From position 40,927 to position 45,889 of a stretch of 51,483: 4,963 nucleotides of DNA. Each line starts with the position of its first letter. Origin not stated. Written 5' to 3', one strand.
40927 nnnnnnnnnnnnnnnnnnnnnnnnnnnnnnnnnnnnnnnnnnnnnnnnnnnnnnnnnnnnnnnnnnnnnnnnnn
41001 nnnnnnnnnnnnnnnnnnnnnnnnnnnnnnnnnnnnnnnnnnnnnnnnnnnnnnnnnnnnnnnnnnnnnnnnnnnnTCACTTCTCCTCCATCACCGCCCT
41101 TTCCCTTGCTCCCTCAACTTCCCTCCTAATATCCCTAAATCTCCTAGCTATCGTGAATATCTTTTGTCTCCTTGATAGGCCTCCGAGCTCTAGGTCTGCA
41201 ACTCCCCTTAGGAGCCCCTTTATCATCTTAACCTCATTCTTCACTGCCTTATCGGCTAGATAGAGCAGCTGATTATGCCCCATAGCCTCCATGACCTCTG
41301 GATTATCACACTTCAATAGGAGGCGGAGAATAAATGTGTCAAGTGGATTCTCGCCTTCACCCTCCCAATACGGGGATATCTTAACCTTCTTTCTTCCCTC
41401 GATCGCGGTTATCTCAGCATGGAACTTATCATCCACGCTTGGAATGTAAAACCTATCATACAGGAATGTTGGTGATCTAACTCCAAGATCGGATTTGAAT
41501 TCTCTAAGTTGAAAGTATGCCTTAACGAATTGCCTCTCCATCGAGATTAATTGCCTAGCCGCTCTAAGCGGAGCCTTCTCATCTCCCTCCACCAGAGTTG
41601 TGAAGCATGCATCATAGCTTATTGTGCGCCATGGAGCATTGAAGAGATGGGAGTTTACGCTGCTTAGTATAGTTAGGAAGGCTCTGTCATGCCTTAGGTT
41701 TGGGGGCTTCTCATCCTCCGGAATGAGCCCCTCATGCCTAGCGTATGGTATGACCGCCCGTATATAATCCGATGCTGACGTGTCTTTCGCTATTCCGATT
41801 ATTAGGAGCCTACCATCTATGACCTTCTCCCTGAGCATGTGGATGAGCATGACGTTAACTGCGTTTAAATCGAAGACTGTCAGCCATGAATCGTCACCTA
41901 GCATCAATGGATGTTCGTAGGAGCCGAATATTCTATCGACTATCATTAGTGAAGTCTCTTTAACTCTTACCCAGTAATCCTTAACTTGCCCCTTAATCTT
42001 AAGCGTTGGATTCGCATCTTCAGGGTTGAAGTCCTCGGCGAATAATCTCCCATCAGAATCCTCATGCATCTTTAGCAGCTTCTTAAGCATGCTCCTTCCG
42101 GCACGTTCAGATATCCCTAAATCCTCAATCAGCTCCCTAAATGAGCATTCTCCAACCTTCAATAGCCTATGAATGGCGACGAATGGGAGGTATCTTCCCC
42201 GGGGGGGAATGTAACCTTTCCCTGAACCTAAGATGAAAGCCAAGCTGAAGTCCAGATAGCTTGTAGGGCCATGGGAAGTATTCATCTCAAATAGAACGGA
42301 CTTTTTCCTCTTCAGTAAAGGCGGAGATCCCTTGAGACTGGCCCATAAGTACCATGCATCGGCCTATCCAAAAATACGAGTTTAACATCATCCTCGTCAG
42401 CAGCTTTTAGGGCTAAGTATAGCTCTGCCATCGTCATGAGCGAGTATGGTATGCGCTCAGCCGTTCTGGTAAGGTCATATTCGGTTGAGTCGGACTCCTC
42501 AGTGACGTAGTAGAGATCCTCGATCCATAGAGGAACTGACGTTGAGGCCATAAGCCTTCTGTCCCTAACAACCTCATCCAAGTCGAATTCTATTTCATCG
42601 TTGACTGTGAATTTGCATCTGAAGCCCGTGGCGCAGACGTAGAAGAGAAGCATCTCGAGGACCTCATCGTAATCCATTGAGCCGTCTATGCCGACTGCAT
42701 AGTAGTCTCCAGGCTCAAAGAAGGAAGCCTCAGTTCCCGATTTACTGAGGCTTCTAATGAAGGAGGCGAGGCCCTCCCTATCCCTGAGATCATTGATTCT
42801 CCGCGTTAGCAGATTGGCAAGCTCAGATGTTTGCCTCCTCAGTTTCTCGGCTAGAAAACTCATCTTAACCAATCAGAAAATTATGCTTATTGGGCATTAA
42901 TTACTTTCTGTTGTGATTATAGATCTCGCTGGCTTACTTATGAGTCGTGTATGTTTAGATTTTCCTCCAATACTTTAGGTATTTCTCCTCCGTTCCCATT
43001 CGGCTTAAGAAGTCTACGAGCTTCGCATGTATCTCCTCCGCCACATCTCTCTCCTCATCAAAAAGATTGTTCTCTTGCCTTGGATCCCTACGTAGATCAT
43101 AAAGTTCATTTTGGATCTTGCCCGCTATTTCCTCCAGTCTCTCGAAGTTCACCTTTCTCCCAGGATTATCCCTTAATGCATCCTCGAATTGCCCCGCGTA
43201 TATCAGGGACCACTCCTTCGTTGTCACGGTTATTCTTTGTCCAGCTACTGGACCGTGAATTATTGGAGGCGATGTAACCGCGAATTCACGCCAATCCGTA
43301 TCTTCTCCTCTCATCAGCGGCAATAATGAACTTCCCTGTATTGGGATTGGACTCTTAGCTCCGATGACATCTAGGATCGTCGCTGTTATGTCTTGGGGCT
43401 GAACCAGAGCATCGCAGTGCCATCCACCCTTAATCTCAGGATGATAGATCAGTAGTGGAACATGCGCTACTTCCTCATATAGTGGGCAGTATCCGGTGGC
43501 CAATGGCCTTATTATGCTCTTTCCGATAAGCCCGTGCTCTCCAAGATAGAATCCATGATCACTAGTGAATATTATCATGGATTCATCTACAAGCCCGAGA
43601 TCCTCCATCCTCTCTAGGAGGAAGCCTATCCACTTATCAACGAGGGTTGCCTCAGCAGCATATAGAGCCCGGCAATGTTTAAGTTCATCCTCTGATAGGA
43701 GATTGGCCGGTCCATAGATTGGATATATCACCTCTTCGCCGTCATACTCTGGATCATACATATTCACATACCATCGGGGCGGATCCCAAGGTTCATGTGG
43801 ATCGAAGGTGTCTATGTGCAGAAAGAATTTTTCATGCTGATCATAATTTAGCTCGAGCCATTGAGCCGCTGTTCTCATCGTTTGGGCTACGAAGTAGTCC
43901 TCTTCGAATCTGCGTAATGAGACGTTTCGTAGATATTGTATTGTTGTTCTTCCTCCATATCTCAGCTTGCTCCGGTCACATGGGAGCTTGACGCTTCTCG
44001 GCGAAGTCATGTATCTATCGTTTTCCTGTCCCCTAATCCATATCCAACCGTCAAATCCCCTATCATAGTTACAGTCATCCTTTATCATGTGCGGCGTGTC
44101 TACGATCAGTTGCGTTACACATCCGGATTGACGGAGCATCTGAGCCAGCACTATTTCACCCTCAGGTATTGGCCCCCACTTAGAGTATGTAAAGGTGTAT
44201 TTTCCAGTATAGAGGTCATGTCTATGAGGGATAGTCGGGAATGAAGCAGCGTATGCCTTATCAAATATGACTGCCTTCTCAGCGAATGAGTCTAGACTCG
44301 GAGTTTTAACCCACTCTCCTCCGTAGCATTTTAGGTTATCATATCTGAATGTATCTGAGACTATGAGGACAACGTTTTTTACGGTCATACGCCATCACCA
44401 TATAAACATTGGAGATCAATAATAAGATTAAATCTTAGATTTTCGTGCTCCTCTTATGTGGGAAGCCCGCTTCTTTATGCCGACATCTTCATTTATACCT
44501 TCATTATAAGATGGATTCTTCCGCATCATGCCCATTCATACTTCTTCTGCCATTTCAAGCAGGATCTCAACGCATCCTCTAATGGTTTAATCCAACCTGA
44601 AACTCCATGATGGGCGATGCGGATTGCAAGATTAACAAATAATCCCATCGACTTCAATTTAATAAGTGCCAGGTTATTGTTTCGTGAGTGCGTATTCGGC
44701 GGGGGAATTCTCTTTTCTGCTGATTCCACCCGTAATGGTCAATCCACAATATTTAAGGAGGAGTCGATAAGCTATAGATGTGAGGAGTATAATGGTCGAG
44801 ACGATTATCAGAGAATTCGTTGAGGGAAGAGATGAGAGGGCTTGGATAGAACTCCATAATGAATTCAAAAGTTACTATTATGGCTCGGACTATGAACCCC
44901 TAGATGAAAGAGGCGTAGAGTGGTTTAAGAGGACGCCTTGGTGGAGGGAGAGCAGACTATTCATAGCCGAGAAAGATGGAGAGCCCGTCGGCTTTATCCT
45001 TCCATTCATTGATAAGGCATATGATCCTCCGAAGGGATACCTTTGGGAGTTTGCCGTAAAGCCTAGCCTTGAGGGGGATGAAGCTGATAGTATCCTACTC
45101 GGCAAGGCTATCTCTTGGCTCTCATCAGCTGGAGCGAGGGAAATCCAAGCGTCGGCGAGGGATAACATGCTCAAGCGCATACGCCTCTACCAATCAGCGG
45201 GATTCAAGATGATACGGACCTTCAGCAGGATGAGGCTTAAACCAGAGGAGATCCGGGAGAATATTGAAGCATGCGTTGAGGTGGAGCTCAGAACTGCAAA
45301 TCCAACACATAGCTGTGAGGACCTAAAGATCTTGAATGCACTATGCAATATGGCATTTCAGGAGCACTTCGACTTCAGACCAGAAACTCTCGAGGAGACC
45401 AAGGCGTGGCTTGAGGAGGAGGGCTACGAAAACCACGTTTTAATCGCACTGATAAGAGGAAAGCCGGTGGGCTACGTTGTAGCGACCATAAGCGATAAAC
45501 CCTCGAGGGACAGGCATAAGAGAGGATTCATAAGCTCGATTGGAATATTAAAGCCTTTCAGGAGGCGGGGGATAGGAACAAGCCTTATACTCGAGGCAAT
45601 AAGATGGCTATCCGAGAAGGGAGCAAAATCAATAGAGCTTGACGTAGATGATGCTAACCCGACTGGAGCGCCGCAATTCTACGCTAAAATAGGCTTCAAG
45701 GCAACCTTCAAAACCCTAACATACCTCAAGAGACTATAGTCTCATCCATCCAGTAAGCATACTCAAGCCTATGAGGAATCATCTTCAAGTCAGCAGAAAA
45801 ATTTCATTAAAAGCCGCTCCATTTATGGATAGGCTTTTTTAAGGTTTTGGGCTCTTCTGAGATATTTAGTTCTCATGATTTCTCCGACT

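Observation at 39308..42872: Stand-alone NurA-like / HerA-like operon next to the tRNA: candidate uncharacterised nuclease-translocase (defence or repair) module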

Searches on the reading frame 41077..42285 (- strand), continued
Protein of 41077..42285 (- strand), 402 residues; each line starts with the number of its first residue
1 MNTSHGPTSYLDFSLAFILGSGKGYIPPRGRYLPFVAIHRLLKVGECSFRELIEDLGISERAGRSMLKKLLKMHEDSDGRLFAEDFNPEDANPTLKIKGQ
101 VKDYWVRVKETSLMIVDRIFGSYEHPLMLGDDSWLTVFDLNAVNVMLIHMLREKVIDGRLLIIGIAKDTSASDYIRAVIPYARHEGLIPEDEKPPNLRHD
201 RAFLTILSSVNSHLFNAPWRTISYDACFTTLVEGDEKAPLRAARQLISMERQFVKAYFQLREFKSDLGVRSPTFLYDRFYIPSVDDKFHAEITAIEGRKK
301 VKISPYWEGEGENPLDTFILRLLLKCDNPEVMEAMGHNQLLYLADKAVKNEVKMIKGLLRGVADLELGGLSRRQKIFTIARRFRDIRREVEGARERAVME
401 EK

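Call 45: find_related_loci(query=A1, collection=genome_contigs, flank=10000)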
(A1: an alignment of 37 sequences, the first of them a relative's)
Query A1 (598 aa) in genome_contigs; peptide patterns used: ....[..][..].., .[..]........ (x = any residue, [..] = any of these).
156 stretches matched a pattern; 111 encode a relative of the query (tblastn E <= 1e-3); the best 80 are kept; 80 distinct loci.
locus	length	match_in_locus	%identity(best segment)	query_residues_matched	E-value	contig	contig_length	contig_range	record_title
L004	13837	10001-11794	91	1-598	0e+0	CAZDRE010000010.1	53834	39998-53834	MAG TPA_asm: uncultured Candidatus Bathyarchaeia archaeon isolate SRP338002_co1_87 genome assembly, contig: NODE_553_len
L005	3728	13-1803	67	2-597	0e+0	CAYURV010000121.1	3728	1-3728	MAG TPA_asm: uncultured Candidatus Bathyarchaeia archaeon isolate binchicken_co318_131 genome assembly, contig: NODE_321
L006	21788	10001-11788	66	3-597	0e+0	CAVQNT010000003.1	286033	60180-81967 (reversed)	MAG: Candidatus Bathyarchaeota archaeon isolate MFD04408.bin.1.228 genome assembly, contig: contig_39848, whole genome s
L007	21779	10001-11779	64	4-597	0e+0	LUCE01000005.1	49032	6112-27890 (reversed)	MAG: Candidatus Bathyarchaeota archaeon B26-2 scaffold182, whole genome shotgun sequence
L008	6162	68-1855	64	2-597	0e+0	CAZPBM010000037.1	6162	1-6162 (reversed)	MAG TPA_asm: uncultured Candidatus Bathyarchaeia archaeon isolate SRP231805_co4_155 genome assembly, contig: k141_160592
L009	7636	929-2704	63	4-597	0e+0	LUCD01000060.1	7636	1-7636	MAG: Candidatus Bathyarchaeota archaeon B26-1 scaffold5298, whole genome shotgun sequence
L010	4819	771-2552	60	4-596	0e+0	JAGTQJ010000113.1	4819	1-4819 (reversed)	MAG: Candidatus Bathyarchaeota archaeon isolate QZM_A1_bin_46 QZM_A1_bin_46_scaffold_10284_curated, whole genome shotgun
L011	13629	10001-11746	54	7-596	0e+0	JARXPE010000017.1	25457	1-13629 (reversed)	MAG: Thermoproteota archaeon isolate JZ-2_bin_200 JZ-2.bins.200.final_scaffold_17, whole genome shotgun sequence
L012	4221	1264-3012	52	3-593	0e+0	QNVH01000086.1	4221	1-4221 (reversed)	MAG: Candidatus Methanomethylicota archaeon isolate WYZ-LMO10 Verstraetearchaeota_archaeon_WYZ-LMO10_contig-86, whole ge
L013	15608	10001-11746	53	3-592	0e+0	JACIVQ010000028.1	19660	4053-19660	MAG: Candidatus Methanomethylicales archaeon isolate MAG-3 Methanomethyliales_A3_bin1_Scaffold_28, whole genome shotgun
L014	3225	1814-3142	65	4-445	0e+0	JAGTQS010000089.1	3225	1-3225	MAG: Candidatus Bathyarchaeota archaeon isolate QZM_B1_bin_12_1 QZM_B1_bin_12_1_scaffold_29853_curated, whole genome sho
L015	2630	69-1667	54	53-593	0e+0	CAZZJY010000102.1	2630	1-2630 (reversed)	MAG TPA_asm: uncultured Nitrososphaerota archaeon isolate binchicken_co25_125 genome assembly, contig: k141_82345, whole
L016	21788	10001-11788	50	5-597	3e-179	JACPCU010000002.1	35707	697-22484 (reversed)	MAG: Thaumarchaeota archaeon isolate NC_groundwater_291_Ag_S-0.65um_49_13 S6_GD2017_2_S65_scaffold_1234, whole genome sh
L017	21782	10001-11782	47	5-596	1e-177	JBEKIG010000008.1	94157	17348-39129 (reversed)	MAG: Nitrososphaeria archaeon isolate SPRUCE 295 SPRUCE_295_8, whole genome shotgun sequence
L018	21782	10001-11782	47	5-596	3e-173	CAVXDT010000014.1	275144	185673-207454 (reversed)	MAG: Nitrososphaeria archaeon isolate MFD04408.bin.2.156 genome assembly, contig: contig_90809, whole genome shotgun seq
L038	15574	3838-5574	42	5-592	6e-135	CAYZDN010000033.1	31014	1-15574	MAG TPA_asm: uncultured Nitrosopumilales archaeon isolate SRP271791_co1_138 genome assembly, contig: k141_126946, whole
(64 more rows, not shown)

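Call 50: find_encoding_contigs(protein=P0002, flank=5000, max_places=3)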
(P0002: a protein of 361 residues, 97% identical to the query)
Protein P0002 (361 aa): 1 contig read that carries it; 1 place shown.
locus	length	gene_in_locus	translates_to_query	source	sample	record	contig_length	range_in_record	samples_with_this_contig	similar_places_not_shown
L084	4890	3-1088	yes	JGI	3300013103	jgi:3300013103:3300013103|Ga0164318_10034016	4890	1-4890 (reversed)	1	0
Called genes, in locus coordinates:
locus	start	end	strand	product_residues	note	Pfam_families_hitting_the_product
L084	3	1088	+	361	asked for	?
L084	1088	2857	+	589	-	PF01935:DUF87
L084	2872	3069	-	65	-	-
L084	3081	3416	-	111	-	-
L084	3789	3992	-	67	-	-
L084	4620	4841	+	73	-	-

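Call 51: find_encoding_contigs(protein=window:41077-42285:-, flank=3000, max_places=4)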
Protein window:41077-42285:- (402 aa): no gene with exactly this product is on record in the collection.

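Call 68: search_protein_families(library=pfam, proteins=[L084:2872-3069:-, L084:3081-3416:-, L084:3789-3992:-, L038:5583-8939:+], max_evalue=0.01)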
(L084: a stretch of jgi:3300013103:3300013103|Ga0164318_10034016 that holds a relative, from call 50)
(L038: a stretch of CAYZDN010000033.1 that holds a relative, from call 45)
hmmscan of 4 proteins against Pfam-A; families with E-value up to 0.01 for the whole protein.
L084:2872-3069:- (65 aa): 0 families

L084:3081-3416:- (111 aa): 1 family
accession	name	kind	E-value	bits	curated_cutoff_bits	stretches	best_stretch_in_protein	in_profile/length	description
PF04055.27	Radical_SAM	-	0.00045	20.9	29.5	1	2-103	4-98/166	Radical SAM superfamily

L084:3789-3992:- (67 aa): 0 families

L038:5583-8939:+ (1118 aa): 3 families
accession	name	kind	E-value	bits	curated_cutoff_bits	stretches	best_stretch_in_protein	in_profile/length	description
PF14890.11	Intein_splicing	-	1.8e-14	54.2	35.8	1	219-736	8-155/155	Intein splicing domain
PF14528.11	LAGLIDADG_3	-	1.6e-09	38.3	22.5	1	411-492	2-82/82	LAGLIDADG-like domain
PF01935.23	DUF87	-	1.2e-07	32.5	23.2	1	737-808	32-103/220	Helicase HerA, central domain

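Call 69: search_protein_representatives(alignment_id=A1)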
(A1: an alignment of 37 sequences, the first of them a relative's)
Query: 37 sequences, 597 profile positions. Proteins with E-value up to 0.001 (for the whole library): 273; up to 1e-10: 183; up to 1e-30: 85. The best 150 are listed.
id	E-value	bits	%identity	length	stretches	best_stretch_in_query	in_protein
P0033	1.3e-263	892.2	-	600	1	2-594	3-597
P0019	1.0e-257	872.7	-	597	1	1-595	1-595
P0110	4.0e-253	857.6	-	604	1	1-595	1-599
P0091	6.6e-251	850.2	-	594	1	1-594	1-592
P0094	1.3e-236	803.0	-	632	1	2-593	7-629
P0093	1.5e-235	799.5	-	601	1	2-592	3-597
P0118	1.9e-229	779.4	-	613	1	2-595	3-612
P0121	1.6e-220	749.9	-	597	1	3-591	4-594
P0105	6.0e-206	701.8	-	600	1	2-589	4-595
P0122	6.9e-205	698.3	-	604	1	5-593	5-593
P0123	2.8e-198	676.4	-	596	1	2-593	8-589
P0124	3.3e-188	643.2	-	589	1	2-593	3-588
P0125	1.8e-186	637.4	-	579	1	2-589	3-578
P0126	1.0e-185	635.0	-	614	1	5-594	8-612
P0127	2.4e-181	620.5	-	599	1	2-589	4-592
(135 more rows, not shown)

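Call 70: find_related_loci(query=A1, collection=viral_contigs, flank=8000)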
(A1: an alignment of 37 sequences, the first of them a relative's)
Query A1 (598 aa) in viral_contigs; peptide patterns used: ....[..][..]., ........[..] (x = any residue, [..] = any of these).
186 stretches matched a pattern, but none encodes a relative of the query by tblastn (E <= 1e-3).

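Call 87: search_protein_families(library=ncbifam, proteins=[P0001, P0013, P0094], max_evalue=1)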
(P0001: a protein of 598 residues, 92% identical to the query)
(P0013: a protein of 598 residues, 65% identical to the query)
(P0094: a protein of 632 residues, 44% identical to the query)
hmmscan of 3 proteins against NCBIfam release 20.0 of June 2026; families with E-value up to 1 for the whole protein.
P0001 (598 aa): 0 families

P0013 (598 aa): 1 family
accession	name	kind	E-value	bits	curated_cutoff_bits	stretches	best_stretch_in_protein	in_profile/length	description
NF010790.0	PRK14194.1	equivalog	0.058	12.6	508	1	342-405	24-87/301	bifunctional methylenetetrahydrofolate dehydrogenase/methenyltetrahydrofolate cyclohydrolase FolD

P0094 (632 aa): 0 families

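Call 93: search_protein_families(library=padloc, proteins=[P0001, P0094], max_evalue=1)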
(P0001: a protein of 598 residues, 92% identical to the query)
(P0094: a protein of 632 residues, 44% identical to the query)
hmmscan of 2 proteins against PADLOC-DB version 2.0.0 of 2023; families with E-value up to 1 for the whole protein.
P0001 (598 aa): 0 families

P0094 (632 aa): 0 families

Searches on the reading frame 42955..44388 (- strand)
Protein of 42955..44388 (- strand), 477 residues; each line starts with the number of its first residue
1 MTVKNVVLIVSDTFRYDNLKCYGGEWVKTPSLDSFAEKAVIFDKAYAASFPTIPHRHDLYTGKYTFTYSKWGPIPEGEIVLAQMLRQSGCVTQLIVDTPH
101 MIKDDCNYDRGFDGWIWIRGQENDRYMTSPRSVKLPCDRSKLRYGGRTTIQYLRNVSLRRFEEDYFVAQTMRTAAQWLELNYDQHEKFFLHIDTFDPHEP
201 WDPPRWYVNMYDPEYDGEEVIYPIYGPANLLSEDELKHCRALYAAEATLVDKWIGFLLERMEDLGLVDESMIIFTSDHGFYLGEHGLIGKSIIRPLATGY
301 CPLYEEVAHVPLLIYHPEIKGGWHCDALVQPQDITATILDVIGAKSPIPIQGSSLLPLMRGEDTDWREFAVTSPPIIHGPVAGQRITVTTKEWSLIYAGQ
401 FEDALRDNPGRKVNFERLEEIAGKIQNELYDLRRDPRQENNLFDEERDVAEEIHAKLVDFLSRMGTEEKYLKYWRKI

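Call 29: search_protein_families(library=pfam, proteins=[window:42955-44388:-], max_evalue=0.001)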
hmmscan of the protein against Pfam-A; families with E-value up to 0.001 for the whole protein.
window:42955-44388:- (477 aa): 3 families
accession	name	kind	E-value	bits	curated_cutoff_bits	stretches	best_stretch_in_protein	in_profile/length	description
PF00884.28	Sulfatase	-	1.2e-35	123.7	25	1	4-343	1-300/301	Sulfatase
PF16347.10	SGSH_C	-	1.5e-14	54.8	29.3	1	303-368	11-78/154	N-sulphoglucosamine sulphohydrolase, C-terminal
PF01663.27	Phosphodiest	-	1.4e-07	31.9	23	0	234-280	183-221/342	Type I phosphodiesterase / nucleotide pyrophosphatase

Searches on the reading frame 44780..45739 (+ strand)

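Call 29: search_protein_families(library=pfam, proteins=[window:44780-45739:+], max_evalue=0.001)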
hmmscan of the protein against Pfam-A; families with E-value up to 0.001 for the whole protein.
window:44780-45739:+ (319 aa): 5 families
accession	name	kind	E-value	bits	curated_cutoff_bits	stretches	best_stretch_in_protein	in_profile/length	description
PF00583.31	Acetyltransf_1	-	7.9e-32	110.4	20.7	2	192-306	8-116/116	Acetyltransferase (GNAT) family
PF13508.13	Acetyltransf_7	-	8.1e-19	68.2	27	2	218-307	3-83/84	Acetyltransferase (GNAT) domain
PF13673.13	Acetyltransf_10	-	6.5e-12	46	23.6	1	215-309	28-110/128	Acetyltransferase (GNAT) domain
PF08445.16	FR47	-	9.8e-07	29.1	22.1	1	246-312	19-83/86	FR47-like protein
PF13480.13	Acetyltransf_6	-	0.0006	20.4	22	0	18-123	27-133/143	Acetyltransferase (GNAT) domain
